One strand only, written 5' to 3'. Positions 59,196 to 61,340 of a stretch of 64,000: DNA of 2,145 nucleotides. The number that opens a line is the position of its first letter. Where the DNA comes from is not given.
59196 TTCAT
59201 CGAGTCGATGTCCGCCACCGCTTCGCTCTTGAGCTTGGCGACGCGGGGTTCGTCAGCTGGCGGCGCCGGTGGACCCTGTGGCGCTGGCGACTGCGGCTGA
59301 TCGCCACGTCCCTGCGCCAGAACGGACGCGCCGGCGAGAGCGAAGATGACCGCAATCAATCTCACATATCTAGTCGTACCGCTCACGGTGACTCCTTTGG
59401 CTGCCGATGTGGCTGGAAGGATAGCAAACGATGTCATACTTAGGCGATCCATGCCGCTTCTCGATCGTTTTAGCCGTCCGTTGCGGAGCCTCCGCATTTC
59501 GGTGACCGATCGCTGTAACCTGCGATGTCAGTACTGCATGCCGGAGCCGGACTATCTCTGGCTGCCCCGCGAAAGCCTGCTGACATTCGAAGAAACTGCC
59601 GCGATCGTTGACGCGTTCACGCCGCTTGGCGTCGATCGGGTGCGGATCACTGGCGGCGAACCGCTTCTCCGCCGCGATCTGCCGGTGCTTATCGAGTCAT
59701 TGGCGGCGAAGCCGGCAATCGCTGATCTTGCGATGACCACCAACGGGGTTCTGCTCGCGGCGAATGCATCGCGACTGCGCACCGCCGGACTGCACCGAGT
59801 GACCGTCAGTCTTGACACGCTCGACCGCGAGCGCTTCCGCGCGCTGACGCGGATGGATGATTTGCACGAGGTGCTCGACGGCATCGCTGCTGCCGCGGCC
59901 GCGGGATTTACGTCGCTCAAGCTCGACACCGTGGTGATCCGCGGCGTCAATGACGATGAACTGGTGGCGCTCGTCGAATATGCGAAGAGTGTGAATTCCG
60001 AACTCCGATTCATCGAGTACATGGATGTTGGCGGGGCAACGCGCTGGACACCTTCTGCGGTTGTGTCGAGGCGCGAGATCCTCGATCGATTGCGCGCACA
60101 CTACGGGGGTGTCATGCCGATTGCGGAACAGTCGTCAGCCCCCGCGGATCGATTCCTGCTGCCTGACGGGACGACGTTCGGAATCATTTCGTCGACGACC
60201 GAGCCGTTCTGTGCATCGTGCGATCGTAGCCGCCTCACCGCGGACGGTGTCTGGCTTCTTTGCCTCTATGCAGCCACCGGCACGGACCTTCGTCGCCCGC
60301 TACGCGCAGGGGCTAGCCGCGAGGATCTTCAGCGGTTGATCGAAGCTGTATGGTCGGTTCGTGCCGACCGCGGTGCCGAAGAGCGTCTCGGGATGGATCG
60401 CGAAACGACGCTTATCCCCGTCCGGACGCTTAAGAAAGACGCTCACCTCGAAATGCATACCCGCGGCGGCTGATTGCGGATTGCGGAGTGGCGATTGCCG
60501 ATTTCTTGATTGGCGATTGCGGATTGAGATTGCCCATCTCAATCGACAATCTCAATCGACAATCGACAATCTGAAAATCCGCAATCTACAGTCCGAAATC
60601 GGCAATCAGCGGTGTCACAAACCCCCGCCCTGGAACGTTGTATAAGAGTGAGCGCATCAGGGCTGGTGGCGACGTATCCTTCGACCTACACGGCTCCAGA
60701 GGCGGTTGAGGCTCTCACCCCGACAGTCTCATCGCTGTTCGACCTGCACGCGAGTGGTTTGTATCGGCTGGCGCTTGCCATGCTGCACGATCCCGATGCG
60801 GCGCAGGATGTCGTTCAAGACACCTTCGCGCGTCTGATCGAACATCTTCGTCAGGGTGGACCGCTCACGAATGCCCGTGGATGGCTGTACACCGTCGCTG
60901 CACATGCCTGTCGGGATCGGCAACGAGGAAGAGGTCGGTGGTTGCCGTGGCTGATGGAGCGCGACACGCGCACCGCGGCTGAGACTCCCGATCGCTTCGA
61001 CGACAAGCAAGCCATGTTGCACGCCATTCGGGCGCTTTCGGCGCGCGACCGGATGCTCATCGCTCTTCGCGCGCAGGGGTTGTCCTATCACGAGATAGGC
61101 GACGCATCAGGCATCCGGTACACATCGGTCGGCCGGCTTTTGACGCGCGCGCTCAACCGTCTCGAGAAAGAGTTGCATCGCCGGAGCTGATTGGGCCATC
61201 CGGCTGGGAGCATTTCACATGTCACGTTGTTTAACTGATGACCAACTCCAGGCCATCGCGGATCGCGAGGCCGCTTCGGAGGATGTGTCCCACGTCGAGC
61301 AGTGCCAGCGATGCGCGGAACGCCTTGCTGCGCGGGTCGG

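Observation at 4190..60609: Window-wide family of 7-nt and 10-nt tandem arrays, mostly arranged as inverted arms at gene 3' ends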

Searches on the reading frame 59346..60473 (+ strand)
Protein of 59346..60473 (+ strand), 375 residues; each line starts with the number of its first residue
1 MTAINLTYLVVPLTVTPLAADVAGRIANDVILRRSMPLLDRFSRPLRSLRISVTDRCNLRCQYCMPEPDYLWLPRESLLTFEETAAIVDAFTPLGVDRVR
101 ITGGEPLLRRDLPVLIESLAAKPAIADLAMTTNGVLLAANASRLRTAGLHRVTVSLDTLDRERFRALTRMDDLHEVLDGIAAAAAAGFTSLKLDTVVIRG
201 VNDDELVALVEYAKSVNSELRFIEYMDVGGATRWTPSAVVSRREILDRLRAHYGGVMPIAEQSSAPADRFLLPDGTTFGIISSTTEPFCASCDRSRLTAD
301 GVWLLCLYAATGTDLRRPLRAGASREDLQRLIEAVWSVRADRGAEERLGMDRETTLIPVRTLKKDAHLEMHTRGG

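Call 11: search_protein_families(library=ncbifam, proteins=[window:59346-60473:+])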
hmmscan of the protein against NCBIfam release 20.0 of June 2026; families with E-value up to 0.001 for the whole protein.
window:59346-60473:+ (375 aa): 53 families (the best 25 are shown)
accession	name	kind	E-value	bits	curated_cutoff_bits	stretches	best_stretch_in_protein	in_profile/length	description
TIGR02666.1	moaA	equivalog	8.4e-107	357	284.05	1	38-348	1-319/336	GTP 3',8-cyclase MoaA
TIGR02668.1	moaA_archaeal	equivalog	1.5e-68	231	325.25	1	38-336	1-295/303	GTP 3',8-cyclase MoaA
NF001199.0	PRK00164.2-1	equivalog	3.2e-63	213.7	231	1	38-335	3-297/308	GTP 3',8-cyclase MoaA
NF045702.1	rSAM_GDGT_ether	equivalog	2.8e-20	72.4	450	1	50-229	89-269/486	tetraether lipid synthase Tes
NF045646.2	rSAM_Se_TrsS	equivalog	1.8e-18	66.3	490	1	51-230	90-268/441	radical SAM (seleno)protein TrsS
TIGR04347.1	pseudo_SAM_Halo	equivalog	6.7e-18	65.1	525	1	52-207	43-196/390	TIGR04347 family pseudo-SAM/SPASM protein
TIGR04251.1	SCM_rSAM_ScmF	equivalog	1.3e-17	64.3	400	1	45-219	2-175/353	SynChlorMet cassette radical SAM/SPASM protein ScmF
TIGR04545.1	rSAM_ahbD_hemeb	equivalog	1.9e-17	63.8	500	1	52-253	5-202/339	heme b synthase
TIGR04311.1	rSAM_Geo_metal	subfamily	2.4e-17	63.1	400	1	49-215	5-176/423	radical SAM/SPASM family putative metalloenzyme maturase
TIGR04055.1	rSAM_NirJ2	equivalog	2.8e-15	56.7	500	1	53-218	6-166/326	putative heme d1 biosynthesis radical SAM protein NirJ2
NF038283.1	viperin_w_prok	equivalog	5.5e-15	55.3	180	1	53-214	8-179/281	viperin family antiviral radical SAM protein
TIGR02109.1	PQQ_syn_pqqE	equivalog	5.5e-15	55.2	381.35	1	44-218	5-174/358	pyrroloquinoline quinone biosynthesis protein PqqE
TIGR04546.1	rSAM_ahbC_deAc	equivalog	1.6e-14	53.5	650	1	52-189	44-178/390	12,18-didecarboxysiroheme deacetylase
TIGR03962.1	mycofact_rSAM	equivalog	3.4e-14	52.8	265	1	51-231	16-192/339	mycofactocin radical SAM maturase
NF045574.1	sacti_mat_StsB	exception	3.4e-14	52.5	625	1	40-165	89-210/466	StsB family radical SAM/SPASM domain sactipeptide maturase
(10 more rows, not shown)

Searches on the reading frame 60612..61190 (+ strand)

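Call 65: search_protein_families(library=pfam, proteins=[window:60612-61190:+], max_evalue=0.001)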
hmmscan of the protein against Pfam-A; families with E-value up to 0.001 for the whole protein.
window:60612-61190:+ (192 aa): 4 families
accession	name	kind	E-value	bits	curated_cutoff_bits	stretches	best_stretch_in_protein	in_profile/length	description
PF04542.20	Sigma70_r2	-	7.5e-13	48.5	24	1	42-109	1-70/71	Sigma-70 region 2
PF08281.18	Sigma70_r4_2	-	3.8e-08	33.3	25.7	1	133-184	2-54/54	Sigma-70, region 4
PF19889.5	DUF6362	-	0.00054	20.7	31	0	117-182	31-96/98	Domain of unknown function (DUF6362)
PF04545.22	Sigma70_r4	-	0.00073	19.4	24.1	0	138-184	1-48/50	Sigma-70, region 4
